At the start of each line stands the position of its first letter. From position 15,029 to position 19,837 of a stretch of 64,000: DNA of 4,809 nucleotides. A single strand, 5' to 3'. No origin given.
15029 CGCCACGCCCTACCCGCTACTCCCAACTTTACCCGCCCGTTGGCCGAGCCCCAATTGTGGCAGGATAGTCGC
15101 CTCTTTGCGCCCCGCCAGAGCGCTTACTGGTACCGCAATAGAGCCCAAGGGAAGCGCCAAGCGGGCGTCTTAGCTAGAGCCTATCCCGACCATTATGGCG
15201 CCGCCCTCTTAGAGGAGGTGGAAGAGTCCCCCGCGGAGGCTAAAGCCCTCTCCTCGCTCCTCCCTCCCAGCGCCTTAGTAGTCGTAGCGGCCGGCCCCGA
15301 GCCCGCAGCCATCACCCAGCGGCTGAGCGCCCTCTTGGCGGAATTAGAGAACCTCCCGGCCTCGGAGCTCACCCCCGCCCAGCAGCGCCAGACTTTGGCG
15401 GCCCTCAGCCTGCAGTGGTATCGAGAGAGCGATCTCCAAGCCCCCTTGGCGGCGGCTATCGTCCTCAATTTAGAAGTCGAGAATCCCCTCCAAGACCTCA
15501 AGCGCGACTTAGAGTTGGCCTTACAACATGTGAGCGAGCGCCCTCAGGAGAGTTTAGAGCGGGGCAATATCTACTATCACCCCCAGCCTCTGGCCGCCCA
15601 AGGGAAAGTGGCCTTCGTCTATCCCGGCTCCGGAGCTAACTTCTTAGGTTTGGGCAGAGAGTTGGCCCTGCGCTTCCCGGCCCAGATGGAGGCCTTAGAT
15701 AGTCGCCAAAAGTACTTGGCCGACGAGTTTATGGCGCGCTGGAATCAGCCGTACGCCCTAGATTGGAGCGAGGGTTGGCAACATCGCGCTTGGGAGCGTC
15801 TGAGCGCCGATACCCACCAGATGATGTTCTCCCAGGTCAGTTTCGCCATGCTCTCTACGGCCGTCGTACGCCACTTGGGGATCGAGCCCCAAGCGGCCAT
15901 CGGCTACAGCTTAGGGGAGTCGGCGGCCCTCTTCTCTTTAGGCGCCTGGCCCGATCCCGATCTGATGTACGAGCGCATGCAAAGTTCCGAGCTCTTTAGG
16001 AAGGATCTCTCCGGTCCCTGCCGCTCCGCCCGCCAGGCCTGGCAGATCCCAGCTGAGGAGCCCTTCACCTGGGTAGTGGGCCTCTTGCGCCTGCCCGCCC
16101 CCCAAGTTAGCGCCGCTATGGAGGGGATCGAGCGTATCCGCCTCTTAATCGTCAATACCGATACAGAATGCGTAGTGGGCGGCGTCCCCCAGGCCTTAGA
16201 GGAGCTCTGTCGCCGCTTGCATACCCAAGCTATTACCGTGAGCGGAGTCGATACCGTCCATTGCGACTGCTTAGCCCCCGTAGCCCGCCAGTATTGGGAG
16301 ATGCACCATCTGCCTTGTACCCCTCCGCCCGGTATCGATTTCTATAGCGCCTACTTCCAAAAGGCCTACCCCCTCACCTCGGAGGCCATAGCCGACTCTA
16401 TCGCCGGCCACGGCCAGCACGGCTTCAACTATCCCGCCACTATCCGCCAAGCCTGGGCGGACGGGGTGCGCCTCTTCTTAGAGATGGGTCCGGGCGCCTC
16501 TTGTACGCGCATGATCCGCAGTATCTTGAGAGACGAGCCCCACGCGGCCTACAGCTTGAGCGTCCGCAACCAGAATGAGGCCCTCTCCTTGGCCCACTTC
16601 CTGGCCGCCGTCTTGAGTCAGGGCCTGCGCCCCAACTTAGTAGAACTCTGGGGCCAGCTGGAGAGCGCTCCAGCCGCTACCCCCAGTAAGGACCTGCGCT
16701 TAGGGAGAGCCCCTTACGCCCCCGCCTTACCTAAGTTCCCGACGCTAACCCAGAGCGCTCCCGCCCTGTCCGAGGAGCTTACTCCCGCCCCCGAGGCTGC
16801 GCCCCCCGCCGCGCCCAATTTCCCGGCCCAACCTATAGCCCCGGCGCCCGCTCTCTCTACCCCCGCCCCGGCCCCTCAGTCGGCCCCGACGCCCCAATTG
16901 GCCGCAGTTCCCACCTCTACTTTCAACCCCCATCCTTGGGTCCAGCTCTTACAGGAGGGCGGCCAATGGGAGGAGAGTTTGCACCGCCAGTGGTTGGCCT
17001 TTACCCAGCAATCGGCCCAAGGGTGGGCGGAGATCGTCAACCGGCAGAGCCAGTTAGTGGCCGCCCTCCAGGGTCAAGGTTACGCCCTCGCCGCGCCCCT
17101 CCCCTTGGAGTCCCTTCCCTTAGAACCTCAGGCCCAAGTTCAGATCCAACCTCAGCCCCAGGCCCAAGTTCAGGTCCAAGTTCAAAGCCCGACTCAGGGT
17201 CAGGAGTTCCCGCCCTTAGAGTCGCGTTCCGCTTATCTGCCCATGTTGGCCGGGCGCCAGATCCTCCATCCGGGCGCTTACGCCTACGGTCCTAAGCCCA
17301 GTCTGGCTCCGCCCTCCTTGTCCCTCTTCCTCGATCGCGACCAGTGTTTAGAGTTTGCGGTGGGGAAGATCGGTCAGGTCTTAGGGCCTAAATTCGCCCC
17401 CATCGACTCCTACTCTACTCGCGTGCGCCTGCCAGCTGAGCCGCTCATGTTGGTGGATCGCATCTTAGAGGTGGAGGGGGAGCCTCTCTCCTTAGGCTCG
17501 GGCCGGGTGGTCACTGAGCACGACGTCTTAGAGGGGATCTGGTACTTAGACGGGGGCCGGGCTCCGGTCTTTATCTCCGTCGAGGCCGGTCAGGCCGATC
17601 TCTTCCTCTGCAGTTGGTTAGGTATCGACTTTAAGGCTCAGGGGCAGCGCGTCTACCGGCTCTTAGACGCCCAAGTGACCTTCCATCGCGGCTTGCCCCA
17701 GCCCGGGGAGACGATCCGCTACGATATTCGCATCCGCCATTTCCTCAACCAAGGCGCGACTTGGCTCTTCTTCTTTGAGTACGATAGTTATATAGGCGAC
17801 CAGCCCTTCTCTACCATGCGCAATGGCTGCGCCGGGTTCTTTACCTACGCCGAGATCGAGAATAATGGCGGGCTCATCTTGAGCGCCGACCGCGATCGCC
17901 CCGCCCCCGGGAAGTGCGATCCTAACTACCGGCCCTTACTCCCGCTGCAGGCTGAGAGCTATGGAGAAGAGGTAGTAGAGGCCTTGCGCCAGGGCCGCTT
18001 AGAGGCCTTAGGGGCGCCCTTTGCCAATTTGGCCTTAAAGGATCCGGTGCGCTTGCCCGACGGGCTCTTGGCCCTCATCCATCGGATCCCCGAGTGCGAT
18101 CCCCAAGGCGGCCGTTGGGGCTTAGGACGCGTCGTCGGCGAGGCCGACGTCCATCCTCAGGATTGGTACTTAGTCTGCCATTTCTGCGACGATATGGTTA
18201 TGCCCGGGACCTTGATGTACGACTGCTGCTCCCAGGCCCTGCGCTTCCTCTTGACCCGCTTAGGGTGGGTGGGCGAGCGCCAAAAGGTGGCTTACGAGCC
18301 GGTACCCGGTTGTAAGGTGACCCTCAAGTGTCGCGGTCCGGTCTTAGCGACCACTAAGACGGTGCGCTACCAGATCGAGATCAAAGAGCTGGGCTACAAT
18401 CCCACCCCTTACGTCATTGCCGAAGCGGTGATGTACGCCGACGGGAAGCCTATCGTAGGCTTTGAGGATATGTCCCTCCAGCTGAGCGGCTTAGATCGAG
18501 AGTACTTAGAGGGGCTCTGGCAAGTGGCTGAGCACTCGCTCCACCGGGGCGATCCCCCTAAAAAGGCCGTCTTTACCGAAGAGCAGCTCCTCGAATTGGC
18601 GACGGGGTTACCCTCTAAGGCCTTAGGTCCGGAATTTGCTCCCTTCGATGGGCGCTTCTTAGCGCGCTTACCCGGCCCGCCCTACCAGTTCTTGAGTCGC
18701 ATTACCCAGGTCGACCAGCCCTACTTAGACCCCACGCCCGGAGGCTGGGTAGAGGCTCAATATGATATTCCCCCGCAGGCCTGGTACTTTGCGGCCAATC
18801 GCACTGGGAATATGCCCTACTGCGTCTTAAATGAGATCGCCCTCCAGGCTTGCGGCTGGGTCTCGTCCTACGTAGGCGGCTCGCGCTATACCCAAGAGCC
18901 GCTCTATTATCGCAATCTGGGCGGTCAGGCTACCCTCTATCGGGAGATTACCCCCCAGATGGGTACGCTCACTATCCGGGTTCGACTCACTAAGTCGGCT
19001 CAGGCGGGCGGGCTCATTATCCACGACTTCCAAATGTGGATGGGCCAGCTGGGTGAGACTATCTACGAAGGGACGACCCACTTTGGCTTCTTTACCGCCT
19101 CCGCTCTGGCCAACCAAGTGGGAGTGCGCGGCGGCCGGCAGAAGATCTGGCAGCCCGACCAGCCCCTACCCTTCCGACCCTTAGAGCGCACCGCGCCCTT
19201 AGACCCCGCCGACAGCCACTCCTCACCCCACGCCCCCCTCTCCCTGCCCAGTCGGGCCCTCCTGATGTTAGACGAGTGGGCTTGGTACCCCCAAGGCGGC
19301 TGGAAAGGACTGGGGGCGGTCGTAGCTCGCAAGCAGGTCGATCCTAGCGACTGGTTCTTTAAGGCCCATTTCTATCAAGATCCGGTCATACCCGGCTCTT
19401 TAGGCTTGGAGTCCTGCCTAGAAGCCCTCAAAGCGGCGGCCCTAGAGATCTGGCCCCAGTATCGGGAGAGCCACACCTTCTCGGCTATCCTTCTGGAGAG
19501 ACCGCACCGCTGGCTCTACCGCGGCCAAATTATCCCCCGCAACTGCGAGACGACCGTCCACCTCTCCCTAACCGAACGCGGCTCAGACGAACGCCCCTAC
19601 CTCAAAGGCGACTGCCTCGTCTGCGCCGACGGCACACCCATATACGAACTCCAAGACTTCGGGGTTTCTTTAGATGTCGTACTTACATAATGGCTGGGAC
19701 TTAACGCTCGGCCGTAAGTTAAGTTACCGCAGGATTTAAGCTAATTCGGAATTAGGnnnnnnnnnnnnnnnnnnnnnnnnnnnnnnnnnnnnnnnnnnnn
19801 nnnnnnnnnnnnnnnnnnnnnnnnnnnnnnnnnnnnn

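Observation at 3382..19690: Three-gene PUFA-synthase-like cluster with a myxobacterial-type layout but no AGPAT domain or PPTase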

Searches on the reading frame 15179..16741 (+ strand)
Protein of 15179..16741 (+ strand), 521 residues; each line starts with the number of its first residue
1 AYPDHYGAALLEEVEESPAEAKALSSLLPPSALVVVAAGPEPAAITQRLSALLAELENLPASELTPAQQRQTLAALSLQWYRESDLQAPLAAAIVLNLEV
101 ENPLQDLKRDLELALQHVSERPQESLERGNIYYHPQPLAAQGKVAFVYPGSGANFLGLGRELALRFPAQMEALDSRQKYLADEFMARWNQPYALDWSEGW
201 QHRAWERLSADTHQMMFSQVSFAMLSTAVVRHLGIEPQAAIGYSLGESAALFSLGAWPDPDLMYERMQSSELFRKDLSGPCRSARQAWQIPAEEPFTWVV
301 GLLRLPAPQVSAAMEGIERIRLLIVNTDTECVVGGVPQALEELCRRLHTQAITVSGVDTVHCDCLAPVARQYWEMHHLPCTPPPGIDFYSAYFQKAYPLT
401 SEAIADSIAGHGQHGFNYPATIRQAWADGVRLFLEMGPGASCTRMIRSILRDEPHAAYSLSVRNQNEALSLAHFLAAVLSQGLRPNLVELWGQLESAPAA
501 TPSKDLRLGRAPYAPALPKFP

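Call 35: search_protein_families(library=pfam, proteins=[window:15239-16741:+], max_evalue=0.1)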
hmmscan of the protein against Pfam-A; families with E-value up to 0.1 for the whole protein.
window:15239-16741:+ (501 aa): 1 family
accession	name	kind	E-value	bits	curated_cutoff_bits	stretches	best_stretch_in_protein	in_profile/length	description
PF00698.26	Acyl_transf_1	-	5.7e-06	26.5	32.7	1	126-236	2-103/319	Acyl transferase domain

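Call 78: search_solved_structures(query=window:15179-16741:+, max_evalue=0.01, show_alignments=1)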
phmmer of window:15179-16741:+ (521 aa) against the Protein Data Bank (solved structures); distinct sequences matched with E-value up to 0.01: 27.
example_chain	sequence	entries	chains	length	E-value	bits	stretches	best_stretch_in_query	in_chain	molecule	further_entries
9ry8_A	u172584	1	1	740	2.1e-22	82.8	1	78-462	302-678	PfaBs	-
8jpt_A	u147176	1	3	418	2.2e-10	43.1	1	140-450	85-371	Polyene macrolide polyketide synthase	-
2cuy_A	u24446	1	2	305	2.1e-09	39.9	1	145-452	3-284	Malonyl CoA-[acyl carrier protein] transacylase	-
8jpu_A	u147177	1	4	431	1.8e-08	36.8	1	121-465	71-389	Tylactone synthase modules 4 & 5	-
8czc_B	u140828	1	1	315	4e-07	32.3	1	142-263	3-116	Narbonolide/10-deoxymethynolide synthase PikA1, modules 1 and 2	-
7uwr_A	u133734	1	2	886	3.8e-06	29.1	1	140-262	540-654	Narbonolide/10-deoxymethynolide synthase PikA1, modules 1 and 2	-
7s6b_A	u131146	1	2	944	4.7e-06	28.8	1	140-258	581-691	Polyketide synthase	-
7vt1_A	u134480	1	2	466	2e-05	26.7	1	128-436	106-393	Type I modular polyketide synthase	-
4qbu_A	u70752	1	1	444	5.4e-05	25.3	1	141-476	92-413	ZmaA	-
7ahb_A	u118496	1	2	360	7.9e-05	24.8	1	139-259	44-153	Phthiocerol synthesis polyketide synthase type I PpsC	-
7vee_A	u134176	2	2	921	8.5e-05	24.7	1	141-256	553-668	Polyketide synthase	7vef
8in9_A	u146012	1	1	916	8.6e-05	24.6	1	141-256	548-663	Polyketide synthase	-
6iyt_A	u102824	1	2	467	0.0001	24.4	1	140-374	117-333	Type I modular polyketide synthase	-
4rl1_A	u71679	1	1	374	0.00015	23.9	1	140-255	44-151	Type I polyketide synthase AVES 1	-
6fij_A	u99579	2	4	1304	0.00017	23.7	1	145-280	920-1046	Polyketide synthase | Non-reducing polyketide synthase CTB1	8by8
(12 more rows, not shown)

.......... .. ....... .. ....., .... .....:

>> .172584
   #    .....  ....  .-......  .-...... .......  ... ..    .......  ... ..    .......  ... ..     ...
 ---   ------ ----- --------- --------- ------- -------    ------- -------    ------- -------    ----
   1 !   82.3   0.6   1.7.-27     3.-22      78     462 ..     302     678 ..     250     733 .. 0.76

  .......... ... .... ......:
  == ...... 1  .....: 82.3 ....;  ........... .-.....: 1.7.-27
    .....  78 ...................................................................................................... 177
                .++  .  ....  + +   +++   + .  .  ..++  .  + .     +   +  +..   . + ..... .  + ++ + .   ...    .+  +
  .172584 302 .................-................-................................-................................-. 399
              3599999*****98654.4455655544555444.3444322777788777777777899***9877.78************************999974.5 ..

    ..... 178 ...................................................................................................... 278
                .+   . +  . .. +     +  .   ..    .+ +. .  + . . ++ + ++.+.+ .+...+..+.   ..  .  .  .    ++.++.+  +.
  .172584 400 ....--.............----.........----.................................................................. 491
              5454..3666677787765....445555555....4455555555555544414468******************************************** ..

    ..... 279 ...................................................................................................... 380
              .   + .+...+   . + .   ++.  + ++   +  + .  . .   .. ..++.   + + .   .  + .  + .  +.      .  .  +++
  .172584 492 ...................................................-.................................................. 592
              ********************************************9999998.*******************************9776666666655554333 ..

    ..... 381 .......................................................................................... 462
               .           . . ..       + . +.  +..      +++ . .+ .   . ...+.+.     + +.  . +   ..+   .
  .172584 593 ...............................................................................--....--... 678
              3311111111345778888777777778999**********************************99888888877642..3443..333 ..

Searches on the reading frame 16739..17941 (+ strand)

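Call 35: search_protein_families(library=pfam, proteins=[window:16739-17941:+], max_evalue=0.1)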
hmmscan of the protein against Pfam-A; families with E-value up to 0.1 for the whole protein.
window:16739-17941:+ (401 aa): 1 family
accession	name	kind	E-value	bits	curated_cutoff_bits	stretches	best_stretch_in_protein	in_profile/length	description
PF07977.19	FabA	-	0.001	19.1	23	1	231-351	1-128/138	FabA-like domain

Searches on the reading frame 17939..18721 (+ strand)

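Call 35: search_protein_families(library=pfam, proteins=[window:17939-18721:+], max_evalue=0.1)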
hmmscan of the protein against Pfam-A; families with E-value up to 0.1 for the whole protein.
window:17939-18721:+ (261 aa): 1 family
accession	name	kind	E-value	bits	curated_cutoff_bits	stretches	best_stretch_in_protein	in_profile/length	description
PF07977.19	FabA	-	1.8e-30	105.8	23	1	39-173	1-135/138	FabA-like domain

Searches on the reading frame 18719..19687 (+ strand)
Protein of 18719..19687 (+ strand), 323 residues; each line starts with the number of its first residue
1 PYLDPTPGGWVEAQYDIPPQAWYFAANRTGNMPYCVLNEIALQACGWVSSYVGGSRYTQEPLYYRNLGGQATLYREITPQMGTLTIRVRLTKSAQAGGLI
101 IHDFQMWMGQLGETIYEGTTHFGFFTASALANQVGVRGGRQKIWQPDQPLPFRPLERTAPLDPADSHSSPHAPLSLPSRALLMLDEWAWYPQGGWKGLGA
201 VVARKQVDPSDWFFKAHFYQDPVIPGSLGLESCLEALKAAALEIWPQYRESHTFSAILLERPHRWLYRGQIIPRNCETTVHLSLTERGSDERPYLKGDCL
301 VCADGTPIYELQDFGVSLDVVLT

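Call 35: search_protein_families(library=pfam, proteins=[window:18719-19687:+], max_evalue=0.1)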
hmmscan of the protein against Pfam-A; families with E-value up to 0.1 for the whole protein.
window:18719-19687:+ (323 aa): 1 family
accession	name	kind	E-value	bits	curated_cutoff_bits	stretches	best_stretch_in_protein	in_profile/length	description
PF07977.19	FabA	-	1.4e-35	122.4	23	2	176-311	1-137/138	FabA-like domain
